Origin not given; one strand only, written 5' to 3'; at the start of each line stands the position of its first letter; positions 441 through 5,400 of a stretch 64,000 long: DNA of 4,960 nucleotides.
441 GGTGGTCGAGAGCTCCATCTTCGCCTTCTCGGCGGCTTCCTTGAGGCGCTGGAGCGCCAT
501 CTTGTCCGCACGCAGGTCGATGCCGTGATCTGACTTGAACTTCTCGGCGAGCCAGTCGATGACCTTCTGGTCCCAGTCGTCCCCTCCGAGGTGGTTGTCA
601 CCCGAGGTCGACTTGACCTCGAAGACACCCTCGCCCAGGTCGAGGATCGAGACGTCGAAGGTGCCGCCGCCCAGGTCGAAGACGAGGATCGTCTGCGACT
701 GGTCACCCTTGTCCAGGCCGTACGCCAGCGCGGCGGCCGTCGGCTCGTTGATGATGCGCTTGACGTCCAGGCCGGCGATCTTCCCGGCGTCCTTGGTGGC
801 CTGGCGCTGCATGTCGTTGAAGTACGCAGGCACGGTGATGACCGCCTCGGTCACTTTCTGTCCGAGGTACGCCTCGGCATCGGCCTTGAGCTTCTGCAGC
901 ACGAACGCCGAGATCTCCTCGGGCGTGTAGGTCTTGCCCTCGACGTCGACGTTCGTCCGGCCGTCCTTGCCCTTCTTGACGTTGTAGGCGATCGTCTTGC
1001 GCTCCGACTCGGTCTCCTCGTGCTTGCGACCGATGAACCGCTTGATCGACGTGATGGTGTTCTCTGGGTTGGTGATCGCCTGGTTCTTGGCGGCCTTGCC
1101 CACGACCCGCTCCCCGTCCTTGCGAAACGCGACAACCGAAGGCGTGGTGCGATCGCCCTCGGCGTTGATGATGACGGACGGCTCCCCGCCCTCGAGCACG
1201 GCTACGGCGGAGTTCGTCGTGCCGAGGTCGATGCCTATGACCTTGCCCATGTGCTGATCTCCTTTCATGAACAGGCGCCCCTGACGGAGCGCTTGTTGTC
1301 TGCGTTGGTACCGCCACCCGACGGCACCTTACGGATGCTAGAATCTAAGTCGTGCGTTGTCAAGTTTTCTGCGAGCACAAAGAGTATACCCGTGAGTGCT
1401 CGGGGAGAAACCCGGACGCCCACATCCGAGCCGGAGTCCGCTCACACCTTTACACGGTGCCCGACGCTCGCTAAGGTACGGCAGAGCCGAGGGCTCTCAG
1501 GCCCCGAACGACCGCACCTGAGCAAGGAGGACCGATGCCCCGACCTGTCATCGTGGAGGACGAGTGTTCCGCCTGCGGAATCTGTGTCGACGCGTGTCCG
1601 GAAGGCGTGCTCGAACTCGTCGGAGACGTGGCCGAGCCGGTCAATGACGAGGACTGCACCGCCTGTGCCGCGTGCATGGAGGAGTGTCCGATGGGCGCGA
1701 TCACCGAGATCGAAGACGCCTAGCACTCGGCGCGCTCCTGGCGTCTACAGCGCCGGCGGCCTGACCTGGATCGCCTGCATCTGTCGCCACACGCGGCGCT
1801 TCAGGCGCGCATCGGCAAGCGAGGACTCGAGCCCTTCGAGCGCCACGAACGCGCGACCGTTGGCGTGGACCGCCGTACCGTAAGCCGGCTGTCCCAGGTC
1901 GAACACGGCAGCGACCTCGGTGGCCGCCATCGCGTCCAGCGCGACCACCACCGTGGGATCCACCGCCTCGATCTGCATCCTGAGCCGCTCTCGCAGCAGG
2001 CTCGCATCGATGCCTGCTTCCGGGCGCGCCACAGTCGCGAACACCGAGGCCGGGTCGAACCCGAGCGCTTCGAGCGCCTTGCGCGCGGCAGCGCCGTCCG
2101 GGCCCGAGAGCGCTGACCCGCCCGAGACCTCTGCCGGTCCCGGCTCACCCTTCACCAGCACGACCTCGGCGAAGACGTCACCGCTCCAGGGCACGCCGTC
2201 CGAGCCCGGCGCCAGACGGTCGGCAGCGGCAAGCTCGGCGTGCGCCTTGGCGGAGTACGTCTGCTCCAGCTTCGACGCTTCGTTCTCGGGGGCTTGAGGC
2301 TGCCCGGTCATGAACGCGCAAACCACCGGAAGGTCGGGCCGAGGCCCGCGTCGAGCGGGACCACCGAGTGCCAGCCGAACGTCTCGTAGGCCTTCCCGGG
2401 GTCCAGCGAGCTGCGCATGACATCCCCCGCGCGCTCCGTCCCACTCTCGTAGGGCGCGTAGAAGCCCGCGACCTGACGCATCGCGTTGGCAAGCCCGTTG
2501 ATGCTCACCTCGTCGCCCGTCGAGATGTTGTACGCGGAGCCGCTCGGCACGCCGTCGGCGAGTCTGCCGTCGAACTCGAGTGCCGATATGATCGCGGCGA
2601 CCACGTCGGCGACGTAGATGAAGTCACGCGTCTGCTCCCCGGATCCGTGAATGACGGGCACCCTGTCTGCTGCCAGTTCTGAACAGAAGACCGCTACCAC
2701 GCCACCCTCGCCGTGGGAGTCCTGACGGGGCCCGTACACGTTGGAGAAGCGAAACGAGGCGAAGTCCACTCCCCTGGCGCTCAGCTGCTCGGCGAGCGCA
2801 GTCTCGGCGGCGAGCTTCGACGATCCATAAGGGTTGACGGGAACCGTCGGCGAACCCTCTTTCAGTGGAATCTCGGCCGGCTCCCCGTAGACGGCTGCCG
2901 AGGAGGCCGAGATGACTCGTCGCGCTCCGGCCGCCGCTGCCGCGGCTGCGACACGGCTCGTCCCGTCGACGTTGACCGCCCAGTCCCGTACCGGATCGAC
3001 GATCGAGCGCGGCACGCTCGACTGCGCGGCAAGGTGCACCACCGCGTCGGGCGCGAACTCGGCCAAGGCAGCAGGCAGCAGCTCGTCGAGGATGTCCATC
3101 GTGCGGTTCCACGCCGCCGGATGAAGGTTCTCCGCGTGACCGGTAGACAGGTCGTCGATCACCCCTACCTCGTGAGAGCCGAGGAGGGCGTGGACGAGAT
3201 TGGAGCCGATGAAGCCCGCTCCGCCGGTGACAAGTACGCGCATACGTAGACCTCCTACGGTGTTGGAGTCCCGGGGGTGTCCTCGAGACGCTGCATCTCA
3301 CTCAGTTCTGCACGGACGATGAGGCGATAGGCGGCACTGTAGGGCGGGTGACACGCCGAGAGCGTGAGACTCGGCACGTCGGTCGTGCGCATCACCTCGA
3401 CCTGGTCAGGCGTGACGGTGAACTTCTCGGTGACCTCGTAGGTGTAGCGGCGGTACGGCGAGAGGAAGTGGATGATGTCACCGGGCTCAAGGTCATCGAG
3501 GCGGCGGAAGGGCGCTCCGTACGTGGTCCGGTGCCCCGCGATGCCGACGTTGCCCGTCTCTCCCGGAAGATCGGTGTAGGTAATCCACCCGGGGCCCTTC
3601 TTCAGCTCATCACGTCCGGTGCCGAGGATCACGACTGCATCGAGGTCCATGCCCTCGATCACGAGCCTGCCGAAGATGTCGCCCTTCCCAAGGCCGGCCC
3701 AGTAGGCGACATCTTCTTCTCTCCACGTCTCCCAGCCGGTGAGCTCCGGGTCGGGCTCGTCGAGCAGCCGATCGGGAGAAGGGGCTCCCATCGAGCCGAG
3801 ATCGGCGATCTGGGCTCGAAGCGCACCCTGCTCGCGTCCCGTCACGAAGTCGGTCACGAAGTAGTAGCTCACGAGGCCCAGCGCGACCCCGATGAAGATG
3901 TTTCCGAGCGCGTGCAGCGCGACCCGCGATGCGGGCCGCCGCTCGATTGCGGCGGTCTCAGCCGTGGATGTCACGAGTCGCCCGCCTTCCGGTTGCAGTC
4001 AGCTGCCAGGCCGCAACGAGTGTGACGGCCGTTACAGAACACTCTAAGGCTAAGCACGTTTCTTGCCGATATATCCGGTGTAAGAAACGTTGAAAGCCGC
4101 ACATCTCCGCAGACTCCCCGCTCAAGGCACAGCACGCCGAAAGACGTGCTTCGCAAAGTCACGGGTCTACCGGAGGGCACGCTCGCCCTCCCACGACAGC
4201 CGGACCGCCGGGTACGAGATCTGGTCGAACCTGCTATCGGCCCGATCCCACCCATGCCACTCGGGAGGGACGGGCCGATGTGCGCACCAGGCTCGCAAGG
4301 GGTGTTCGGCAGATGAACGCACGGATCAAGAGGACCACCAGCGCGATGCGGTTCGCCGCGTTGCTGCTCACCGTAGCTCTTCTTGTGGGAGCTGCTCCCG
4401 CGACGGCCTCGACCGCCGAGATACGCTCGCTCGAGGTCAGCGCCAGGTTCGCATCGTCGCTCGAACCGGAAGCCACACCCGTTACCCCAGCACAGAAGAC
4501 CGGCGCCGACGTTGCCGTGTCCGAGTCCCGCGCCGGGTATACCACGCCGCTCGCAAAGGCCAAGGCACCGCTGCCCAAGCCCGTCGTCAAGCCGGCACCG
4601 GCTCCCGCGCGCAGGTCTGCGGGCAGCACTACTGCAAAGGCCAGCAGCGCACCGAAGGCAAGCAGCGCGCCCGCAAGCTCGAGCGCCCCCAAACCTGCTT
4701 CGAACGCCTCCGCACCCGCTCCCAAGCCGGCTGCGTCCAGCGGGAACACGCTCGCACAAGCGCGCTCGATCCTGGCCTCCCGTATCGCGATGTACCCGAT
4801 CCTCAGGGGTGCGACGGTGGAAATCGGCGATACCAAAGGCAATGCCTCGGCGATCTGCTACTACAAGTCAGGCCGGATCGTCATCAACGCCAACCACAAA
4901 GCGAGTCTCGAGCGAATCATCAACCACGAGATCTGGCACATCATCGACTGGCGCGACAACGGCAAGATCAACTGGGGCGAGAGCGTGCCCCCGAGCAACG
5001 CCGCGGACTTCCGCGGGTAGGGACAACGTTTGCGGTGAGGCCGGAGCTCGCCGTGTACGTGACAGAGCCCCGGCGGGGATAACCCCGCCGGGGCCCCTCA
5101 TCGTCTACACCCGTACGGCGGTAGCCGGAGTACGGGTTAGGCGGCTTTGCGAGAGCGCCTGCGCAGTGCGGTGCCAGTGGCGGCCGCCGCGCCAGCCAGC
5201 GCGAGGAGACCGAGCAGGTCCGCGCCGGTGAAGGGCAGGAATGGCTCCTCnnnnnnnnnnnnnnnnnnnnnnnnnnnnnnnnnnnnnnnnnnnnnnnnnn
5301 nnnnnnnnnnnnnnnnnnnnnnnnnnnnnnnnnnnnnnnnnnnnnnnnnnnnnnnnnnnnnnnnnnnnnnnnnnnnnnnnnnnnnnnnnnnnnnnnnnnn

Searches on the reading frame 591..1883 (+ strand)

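Call 34: search_protein_families(library=pfam, proteins=[window:591-1883:+], max_evalue=0.01)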
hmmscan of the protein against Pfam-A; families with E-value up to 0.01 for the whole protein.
window:591-1883:+ (430 aa): 1 family
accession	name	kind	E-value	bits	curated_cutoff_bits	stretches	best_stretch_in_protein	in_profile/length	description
PF10712.14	NAD-GH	-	3.7e-64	217.7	22.8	1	3-220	356-576/576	NAD-specific glutamate dehydrogenase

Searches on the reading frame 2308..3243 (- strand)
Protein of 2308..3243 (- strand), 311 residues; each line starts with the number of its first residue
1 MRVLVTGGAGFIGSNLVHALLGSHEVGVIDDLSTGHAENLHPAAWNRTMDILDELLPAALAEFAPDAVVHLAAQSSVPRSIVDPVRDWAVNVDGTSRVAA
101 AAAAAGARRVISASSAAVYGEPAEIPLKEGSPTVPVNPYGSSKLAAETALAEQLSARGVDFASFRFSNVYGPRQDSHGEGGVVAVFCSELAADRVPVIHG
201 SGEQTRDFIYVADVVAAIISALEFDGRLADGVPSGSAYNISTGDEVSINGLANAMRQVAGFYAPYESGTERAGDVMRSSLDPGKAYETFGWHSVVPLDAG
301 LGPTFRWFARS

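Call 34: search_protein_families(library=pfam, proteins=[window:2308-3243:-], max_evalue=0.01)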
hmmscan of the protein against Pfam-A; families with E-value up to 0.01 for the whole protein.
window:2308-3243:- (311 aa): 7 families
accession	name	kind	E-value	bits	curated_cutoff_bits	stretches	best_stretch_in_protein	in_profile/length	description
PF01370.27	Epimerase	-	1.1e-55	189.1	20.9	1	3-224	1-227/240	NAD dependent epimerase/dehydratase family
PF16363.11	GDP_Man_Dehyd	-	6.3e-49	167.6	27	1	4-300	1-328/332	GDP-mannose 4,6 dehydratase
PF04321.23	RmlD_sub_bind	-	1.2e-20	74.2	27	1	1-260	1-232/287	RmlD substrate binding domain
PF02719.21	Polysacc_synt_2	-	7.8e-16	58.5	20.2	1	3-262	1-250/293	Polysaccharide biosynthesis protein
PF01073.25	3Beta_HSD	-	4.8e-15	55.8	22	1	4-222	1-229/280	3-beta hydroxysteroid dehydrogenase/isomerase family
PF07993.18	NAD_binding_4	-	6.5e-10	39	20.1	1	66-211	90-251/258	Male sterility protein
PF13460.12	NAD_binding_10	-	9.1e-05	22.8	27.2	1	7-162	1-139/184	NAD(P)H-binding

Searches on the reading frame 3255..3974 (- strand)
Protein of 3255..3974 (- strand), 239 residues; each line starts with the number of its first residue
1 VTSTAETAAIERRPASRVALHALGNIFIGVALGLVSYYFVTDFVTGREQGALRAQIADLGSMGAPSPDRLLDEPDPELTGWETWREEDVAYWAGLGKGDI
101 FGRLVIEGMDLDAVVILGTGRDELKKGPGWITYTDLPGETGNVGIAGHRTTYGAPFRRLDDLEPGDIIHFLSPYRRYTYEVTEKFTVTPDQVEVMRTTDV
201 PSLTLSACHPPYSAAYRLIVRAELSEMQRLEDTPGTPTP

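Call 34: search_protein_families(library=pfam, proteins=[window:3255-3974:-], max_evalue=0.01)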
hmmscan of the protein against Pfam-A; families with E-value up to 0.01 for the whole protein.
window:3255-3974:- (239 aa): 1 family
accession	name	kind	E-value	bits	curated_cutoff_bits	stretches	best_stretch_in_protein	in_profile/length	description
PF04203.18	Sortase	-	2e-31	108.7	26.6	1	104-224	1-124/125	Sortase domain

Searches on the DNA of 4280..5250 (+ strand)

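Call 48: search_rna_families(sources=[L013, L014, L015, L018, L019, L020, L021], threshold=gathering)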
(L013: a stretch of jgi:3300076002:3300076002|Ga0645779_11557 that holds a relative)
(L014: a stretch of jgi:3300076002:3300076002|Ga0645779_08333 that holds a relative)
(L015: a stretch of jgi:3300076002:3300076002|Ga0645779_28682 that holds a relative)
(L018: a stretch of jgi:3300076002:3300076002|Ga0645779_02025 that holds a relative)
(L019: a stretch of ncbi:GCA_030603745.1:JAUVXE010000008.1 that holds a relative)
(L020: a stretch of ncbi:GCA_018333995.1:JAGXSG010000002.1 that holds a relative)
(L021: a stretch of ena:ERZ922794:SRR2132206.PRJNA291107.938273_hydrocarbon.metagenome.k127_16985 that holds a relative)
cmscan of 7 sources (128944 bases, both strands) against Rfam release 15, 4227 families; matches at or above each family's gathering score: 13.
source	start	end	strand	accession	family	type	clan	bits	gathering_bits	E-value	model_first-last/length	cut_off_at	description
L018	11665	11751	-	RF03169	c-di-GMP-II-GAG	Cis-reg; riboswitch;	CL00127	66.2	40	1.1e-10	1-86/86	no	c-di-GMP-II-GAG riboswitch aptamer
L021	9840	9936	+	RF01051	c-di-GMP-I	Cis-reg; riboswitch;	CL00126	60.3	35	5.5e-09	1-87/87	no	c-di-GMP-I riboswitch aptamer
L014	12487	12574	-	RF03169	c-di-GMP-II-GAG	Cis-reg; riboswitch;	CL00127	59.5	40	5.5e-09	1-86/86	no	c-di-GMP-II-GAG riboswitch aptamer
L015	12472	12559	-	RF03169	c-di-GMP-II-GAG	Cis-reg; riboswitch;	CL00127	59.5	40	5.5e-09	1-86/86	no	c-di-GMP-II-GAG riboswitch aptamer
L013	16974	17060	-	RF03169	c-di-GMP-II-GAG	Cis-reg; riboswitch;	CL00127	58.2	40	1.2e-08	1-86/86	no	c-di-GMP-II-GAG riboswitch aptamer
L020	9808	9900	+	RF01051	c-di-GMP-I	Cis-reg; riboswitch;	CL00126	56.9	35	3.7e-08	1-87/87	no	c-di-GMP-I riboswitch aptamer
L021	13070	13160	-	RF03169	c-di-GMP-II-GAG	Cis-reg; riboswitch;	CL00127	55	40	7.9e-08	1-86/86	no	c-di-GMP-II-GAG riboswitch aptamer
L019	9810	9901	+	RF01051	c-di-GMP-I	Cis-reg; riboswitch;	CL00126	50.2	35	1.5e-06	1-87/87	no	c-di-GMP-I riboswitch aptamer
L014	13116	13203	-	RF03169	c-di-GMP-II-GAG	Cis-reg; riboswitch;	CL00127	48.8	40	3.1e-06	1-86/86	no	c-di-GMP-II-GAG riboswitch aptamer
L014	6337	6429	+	RF01051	c-di-GMP-I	Cis-reg; riboswitch;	CL00126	48.7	35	3.6e-06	1-87/87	no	c-di-GMP-I riboswitch aptamer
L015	6323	6415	+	RF01051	c-di-GMP-I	Cis-reg; riboswitch;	CL00126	48.7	35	3.6e-06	1-87/87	no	c-di-GMP-I riboswitch aptamer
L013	9808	9900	+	RF01051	c-di-GMP-I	Cis-reg; riboswitch;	CL00126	47.6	35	6.7e-06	1-87/87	no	c-di-GMP-I riboswitch aptamer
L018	9807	9899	+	RF01051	c-di-GMP-I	Cis-reg; riboswitch;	CL00126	44.9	35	3e-05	1-87/87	no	c-di-GMP-I riboswitch aptamer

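Call 55: search_rna_families(source=window, start=4950, end=5250, threshold=evalue, max_evalue=5)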
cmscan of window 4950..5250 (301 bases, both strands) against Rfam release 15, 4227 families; matches with E-value up to 5: 6.
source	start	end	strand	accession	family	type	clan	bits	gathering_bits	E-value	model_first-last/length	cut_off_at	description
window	5062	5140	-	RF02790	sodF_sRNA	Gene; sRNA;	-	29.7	46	0.0058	1-90/90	no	sodF sRNA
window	5063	5112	-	RF02829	Scr4115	Gene; sRNA;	-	19.9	58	2.1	1-109/109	no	Streptomyces RNA 4115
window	5029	5108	+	RF03109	Thermales-rpoB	Cis-reg;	-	18.7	77.3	0.091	1-89/89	no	Thermales-rpoB RNA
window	5065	5096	+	RF04159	MIR1437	Gene; miRNA;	-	16.4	168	2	1-192/192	no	MIR1437 microRNA precursor family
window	5067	5094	-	RF02399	NsiR1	Gene; sRNA;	-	15.8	39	0.98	25-52/60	no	Nitrogen stress-induced RNA 1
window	5055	5106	+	RF00794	mir-42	Gene; miRNA;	CL00088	14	70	2.9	1-102/102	no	mir-42 microRNA precursor family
